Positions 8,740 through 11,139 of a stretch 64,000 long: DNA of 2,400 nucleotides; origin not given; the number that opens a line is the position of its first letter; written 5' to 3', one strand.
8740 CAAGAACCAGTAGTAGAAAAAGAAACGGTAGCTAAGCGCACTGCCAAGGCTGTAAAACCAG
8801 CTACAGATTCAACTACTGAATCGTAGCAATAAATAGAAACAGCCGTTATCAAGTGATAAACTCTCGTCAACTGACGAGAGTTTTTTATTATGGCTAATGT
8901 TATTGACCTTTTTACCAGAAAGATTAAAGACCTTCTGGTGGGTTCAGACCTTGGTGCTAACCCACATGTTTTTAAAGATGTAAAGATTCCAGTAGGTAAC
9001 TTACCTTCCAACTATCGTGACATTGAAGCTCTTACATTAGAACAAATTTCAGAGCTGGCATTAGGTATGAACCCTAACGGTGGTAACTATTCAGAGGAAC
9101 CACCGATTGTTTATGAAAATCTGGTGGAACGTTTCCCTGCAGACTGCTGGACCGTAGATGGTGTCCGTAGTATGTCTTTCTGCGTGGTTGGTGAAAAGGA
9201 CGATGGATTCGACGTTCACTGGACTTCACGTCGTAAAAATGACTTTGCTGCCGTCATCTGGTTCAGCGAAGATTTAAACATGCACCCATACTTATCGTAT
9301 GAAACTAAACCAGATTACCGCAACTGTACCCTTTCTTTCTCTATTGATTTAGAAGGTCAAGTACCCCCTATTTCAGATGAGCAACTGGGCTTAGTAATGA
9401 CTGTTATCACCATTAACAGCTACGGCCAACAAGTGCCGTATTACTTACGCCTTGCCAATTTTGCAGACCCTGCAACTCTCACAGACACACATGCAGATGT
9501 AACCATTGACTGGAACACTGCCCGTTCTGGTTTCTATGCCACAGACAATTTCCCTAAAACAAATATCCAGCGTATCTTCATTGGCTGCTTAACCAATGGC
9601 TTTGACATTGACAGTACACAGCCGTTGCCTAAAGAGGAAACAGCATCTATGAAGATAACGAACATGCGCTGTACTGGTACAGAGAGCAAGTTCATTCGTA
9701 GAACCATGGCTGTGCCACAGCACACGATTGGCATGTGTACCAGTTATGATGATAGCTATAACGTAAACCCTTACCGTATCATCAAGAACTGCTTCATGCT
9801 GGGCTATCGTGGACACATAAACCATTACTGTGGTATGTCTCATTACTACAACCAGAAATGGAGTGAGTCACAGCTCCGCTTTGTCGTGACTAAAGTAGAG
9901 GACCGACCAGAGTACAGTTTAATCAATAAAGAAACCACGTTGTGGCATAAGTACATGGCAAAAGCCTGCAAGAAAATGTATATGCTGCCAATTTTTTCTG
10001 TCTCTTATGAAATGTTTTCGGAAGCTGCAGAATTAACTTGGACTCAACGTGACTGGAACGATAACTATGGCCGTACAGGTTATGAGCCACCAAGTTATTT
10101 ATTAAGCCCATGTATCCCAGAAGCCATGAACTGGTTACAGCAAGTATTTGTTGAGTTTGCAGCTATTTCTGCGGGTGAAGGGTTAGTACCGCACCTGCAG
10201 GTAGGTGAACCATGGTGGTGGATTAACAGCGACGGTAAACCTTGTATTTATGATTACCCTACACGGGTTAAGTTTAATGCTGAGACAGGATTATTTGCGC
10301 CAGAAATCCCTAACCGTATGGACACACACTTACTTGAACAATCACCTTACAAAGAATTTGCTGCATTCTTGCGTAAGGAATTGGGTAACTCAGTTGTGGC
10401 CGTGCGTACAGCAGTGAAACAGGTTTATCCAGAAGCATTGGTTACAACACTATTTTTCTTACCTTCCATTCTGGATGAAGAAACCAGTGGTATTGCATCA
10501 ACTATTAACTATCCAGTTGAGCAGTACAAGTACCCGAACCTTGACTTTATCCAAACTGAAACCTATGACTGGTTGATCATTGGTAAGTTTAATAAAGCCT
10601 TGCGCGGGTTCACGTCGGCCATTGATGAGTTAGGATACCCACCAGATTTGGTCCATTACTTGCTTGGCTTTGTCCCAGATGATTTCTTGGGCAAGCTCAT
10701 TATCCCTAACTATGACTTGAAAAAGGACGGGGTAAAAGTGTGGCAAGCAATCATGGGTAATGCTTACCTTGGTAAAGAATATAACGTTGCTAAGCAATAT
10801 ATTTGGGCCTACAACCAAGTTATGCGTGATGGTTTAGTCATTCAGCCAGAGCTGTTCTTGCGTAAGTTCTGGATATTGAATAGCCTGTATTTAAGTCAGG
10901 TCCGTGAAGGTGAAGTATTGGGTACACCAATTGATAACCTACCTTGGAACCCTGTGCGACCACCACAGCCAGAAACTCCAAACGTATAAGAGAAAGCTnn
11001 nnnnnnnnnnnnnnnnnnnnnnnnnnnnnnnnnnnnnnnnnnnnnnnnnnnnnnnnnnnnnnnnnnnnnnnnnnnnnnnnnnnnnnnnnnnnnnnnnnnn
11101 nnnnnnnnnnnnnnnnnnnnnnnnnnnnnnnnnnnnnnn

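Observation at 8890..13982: Three paralogous proteins share a conserved N-terminal module ahead of divergent domains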

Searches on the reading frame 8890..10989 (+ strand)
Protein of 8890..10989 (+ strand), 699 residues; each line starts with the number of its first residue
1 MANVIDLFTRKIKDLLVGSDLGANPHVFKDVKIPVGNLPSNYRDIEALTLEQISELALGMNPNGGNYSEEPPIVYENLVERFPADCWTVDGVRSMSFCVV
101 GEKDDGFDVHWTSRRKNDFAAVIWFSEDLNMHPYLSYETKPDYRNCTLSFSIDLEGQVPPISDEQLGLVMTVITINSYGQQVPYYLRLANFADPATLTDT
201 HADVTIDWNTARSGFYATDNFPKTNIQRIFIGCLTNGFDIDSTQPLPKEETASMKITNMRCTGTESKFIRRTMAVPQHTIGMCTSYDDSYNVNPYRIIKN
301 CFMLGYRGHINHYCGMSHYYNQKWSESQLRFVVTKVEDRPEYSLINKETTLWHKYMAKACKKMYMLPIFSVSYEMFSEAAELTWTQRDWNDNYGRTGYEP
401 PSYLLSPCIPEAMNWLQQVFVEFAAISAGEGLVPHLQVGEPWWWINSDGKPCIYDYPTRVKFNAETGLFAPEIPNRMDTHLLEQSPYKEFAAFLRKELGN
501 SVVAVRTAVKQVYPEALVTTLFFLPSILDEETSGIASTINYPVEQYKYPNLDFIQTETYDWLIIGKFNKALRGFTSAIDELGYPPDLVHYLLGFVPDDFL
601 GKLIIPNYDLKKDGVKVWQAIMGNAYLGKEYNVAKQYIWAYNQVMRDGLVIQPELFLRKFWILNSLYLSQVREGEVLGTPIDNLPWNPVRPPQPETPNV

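Call 4: search_protein_families(library=phrogs, proteins=[window:8890-10989:+], max_evalue=0.01)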
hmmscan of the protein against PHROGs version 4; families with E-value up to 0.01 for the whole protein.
window:8890-10989:+ (699 aa): 3 families
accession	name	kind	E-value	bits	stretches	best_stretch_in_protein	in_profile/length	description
phrog_6040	-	unknown function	3.2e-174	582.4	1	79-654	95-646/923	-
phrog_16150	-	tail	3.5e-56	191.7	1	340-652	115-418/425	tail assembly protein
phrog_15324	-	tail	9.5e-26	90.4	2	243-322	337-416/1393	tail sheath and receptor binding protein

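Call 5: search_protein_families(library=pfam, proteins=[window:8890-10989:+], max_evalue=0.01)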
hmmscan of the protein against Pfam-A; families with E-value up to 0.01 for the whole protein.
window:8890-10989:+ (699 aa): 2 families
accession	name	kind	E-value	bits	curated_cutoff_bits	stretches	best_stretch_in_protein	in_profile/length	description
PF23845.1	TIM-barrel_NCTSP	-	5.2e-89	299.1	27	1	276-648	1-347/348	Non-contractile tail sheath protein TIM barrel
PF23844.1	NCTSP_N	-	1.2e-31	109.8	27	1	79-266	1-186/191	Non-contractile tail sheath N-terminal domain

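Call 18: search_solved_structures(query=window:8890-10989:+, max_evalue=0.01, show_alignments=1)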
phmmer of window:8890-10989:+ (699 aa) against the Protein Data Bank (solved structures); distinct sequences matched with E-value up to 0.01: 2.
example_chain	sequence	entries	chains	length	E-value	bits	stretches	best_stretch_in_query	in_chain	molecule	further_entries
9lc0_M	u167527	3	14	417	1.1e-39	139.7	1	344-651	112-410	Gp64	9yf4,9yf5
9lc0_I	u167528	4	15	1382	5e-13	51.5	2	226-321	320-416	Non-contractile tail sheath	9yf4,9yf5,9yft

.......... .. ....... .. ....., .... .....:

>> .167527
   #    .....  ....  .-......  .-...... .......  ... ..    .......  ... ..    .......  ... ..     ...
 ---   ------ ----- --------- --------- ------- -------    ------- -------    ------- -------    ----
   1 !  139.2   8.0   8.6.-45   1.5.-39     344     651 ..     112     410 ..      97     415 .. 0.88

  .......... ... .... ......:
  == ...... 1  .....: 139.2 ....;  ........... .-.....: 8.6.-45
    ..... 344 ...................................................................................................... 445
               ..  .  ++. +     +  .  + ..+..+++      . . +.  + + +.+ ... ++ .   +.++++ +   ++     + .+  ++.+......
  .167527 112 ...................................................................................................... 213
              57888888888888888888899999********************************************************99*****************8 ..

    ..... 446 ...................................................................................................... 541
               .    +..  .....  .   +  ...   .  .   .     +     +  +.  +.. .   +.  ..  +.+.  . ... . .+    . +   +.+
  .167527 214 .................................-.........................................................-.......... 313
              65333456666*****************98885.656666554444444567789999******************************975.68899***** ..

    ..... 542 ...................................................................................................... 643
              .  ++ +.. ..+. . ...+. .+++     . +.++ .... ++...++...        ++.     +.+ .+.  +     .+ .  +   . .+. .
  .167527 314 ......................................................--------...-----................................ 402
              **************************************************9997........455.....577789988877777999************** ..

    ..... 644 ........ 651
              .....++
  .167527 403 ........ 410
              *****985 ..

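Call 86: search_dna_similar(query=window:9124-10989:+, collection=phages, mode=protein, max_evalue=0.00001, max_rows=30, rows=spread)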
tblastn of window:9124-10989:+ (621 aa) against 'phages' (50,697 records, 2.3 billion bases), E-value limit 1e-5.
Records with a match: 325; places in all: 340; records where one place covers at least 80% of the query: 266.
Best place of each record, by identity: >=99% 1; 95-99% 2; 90-95% 1; <60% 321.
By first word of the organism name: Escherichia 227; Pseudomonas 22; Campylobacter 21; Achromobacter 17; Acinetobacter 14; Justusliebigvirus 3; Phapecoctavirus 3; Bacteriophage 3; Klebsiella 2; Shigella 2; and 8 more.
By host as written in the record: Escherichia coli 71; - 30; Escherichia coli K-12 MG1655 30; Campylobacter jejuni 20; Escherichia coli K-12 19; Pseudomonas syringae pv. avii 12; Achromobacter xylosoxidans I2BC 12; Escherichia coli O157:H7 9; and 70 more.
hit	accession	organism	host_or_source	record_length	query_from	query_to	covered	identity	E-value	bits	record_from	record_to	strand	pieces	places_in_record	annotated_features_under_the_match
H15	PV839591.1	Acinetobacter phage fJoAci01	Acinetobacter baumannii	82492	1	621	100%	99.4%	0e+0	1265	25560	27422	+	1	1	non-contractile tail sheath protein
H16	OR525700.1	Escherichia phage vB-Eco-KMB37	Escherichia coli DH5[alpha]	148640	4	573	92%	36.1%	5e-96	328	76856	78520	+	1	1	tail fiber with poly-beta-1,6-N-acetyl-D-glucosamine N-deacetylase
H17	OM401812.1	Escherichia phage vB_EcoM_PD211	Escherichia coli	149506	4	573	92%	35.9%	2e-95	327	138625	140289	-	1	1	record has no annotation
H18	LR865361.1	Escherichia phage Paula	-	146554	4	573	92%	35.9%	1e-94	324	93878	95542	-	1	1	potential tail fiber protein with glycosidase activity or ...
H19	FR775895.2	Escherichia phage phi92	Escherichia coli K92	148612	4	573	92%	35.7%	1e-94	324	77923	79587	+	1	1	PHI92_gene_142: Phi92_gp142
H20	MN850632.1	Escherichia phage alia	Escherichia coli K-12 MG1655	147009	4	573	92%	35.5%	7e-94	322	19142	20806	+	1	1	hypothetical protein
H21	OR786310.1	Escherichia phage ETEC-TG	Enterotoxigenic Escherichia coli ETEC-TG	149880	1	598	96%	33.6%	2e-90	312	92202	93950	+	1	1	hypothetical protein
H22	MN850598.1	Escherichia phage nieznany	Escherichia coli K-12 MG1655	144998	1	598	96%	33.2%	5e-89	308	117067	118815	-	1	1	hypothetical protein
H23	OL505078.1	Escherichia phage BI-EHEC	Enterohemorrhagic Escherichia coli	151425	1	578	93%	34.0%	1e-91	315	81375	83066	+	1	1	none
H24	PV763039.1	Escherichia phage WPEC6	Escherichia coli EC3.18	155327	1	578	93%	33.7%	6e-90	311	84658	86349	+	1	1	hypothetical protein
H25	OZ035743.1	Phapecoctavirus DIJ07P1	-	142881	9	578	92%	34.1%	6e-91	314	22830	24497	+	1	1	record has no annotation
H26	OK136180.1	Escherichia phage 18-1-2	marmot respiratory tract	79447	9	574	91%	34.2%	1e-91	316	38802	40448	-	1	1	capsid and scaffold protein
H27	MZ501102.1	Escherichia phage RudolfGeigy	Escherichia coli K-12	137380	9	573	91%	33.4%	7e-83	290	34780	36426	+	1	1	lateral tail fiber protein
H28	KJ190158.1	Escherichia phage FFH2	Escherichia coli O157:H7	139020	9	573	91%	33.4%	8e-83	290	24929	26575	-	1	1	hypothetical protein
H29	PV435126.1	Escherichia phage EPFV3-03/2025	Escherichia coli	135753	9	573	91%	33.3%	2e-83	291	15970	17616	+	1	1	hypothetical protein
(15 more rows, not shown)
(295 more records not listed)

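Call 87: get_annotated_region(hit=H19, flank=3000)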
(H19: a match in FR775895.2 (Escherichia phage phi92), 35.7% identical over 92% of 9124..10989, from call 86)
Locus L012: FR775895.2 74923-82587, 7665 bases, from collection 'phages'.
description: Enterobacteria phage phi92, complete genome.
organism: Escherichia phage phi92 (NCBI taxid 948870)
taxonomy: Viruses; Duplodnaviria; Heunggongvirae; Uroviricota; Caudoviricetes; Stephanstirmvirinae; Justusliebigvirus; Justusliebigvirus phi92
host: Escherichia coli K92; source: -; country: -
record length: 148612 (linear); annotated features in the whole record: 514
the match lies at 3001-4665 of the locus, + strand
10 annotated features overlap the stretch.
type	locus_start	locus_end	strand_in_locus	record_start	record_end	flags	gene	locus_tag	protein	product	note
CDS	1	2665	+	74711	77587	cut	PHI92_gene_141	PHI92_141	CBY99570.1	Phi92_gp141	86.1% sequence similarity to ADP02445.1: gp050 from Salmonella phage PVP-SE1; 50.3% sequence similarity to ...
regulatory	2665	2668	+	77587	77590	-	PHI92_gene_142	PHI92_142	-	ribosome_binding_site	rbs motif: AGGA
CDS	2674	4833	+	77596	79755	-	PHI92_gene_142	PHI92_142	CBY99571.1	Phi92_gp142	58.4% sequence similarity to YP_002003536.1: gp034 from Escherichia phage rv5; potential tail fiber protein with ...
regulatory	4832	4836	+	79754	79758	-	PHI92_gene_143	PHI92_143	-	ribosome_binding_site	rbs motif: AGGAG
CDS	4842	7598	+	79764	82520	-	PHI92_gene_143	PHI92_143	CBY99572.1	Phi92_gp143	precursor protein of endosialidase 92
sig_peptide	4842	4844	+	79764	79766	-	PHI92_gene_143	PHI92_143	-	-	-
mat_peptide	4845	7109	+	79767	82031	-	endoN92*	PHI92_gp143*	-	proteolytically matured endosialidase 92* (endoN92*), mature tailspike protein,endo-alpha-2,8-sialidase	depolymerization of poly-alpha-2,8-sialic acid and poly-(alpha-2,8-alpha-2,9)-sialic acid (the capsular polymers of ...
mat_peptide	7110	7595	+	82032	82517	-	endoN92-CTD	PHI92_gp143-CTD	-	endoN92-CTD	Intramolecular triple-beta-helix chaperone domain,highly conserved tailspike protein chaperone domain. The chaperone ...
regulatory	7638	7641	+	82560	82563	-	PHI92_gene_144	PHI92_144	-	ribosome_binding_site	rbs motif: GGAG/GAGG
CDS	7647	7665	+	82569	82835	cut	PHI92_gene_144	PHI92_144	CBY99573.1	Phi92_gp144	49.4% sequence similarity to ADP02437.1: gp042 from Salmonella phage PVP-SE1; 50.5% sequence similarity to ...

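Call 106: search_protein_families(library=pfam, proteins=[window:8890-10989:+, L012:2674-4833:+], max_evalue=5)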
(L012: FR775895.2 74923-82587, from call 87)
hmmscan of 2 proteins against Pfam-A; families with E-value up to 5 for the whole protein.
window:8890-10989:+ (699 aa): 3 families
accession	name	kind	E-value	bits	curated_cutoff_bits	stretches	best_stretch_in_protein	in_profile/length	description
PF23845.1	TIM-barrel_NCTSP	-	5.2e-89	299.1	27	1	276-648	1-347/348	Non-contractile tail sheath protein TIM barrel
PF23844.1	NCTSP_N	-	1.2e-31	109.8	27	1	79-266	1-186/191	Non-contractile tail sheath N-terminal domain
PF10521.14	Tti2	-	0.24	11.3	25.2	1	501-533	156-187/279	Tti2 family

L012:2674-4833:+ (719 aa): 4 families
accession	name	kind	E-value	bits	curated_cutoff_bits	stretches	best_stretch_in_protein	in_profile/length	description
PF23845.1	TIM-barrel_NCTSP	-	1.2e-81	274.9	27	1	299-660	1-346/348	Non-contractile tail sheath protein TIM barrel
PF23844.1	NCTSP_N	-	4.1e-21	75.5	27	1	109-285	3-182/191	Non-contractile tail sheath N-terminal domain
PF03160.20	Calx-beta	-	1.7e-09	38.1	27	1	4-80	24-102/119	Calx-beta domain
PF16132.11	DUF4843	-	0.0052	16.8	34.5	1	26-105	61-142/163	Domain of unknown function (DUF4843)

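Call 107: search_protein_families(library=ncbifam, proteins=[window:8890-10989:+], max_evalue=0.1)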
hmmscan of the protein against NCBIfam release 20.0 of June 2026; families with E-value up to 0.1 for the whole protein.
window:8890-10989:+ (699 aa): 0 families
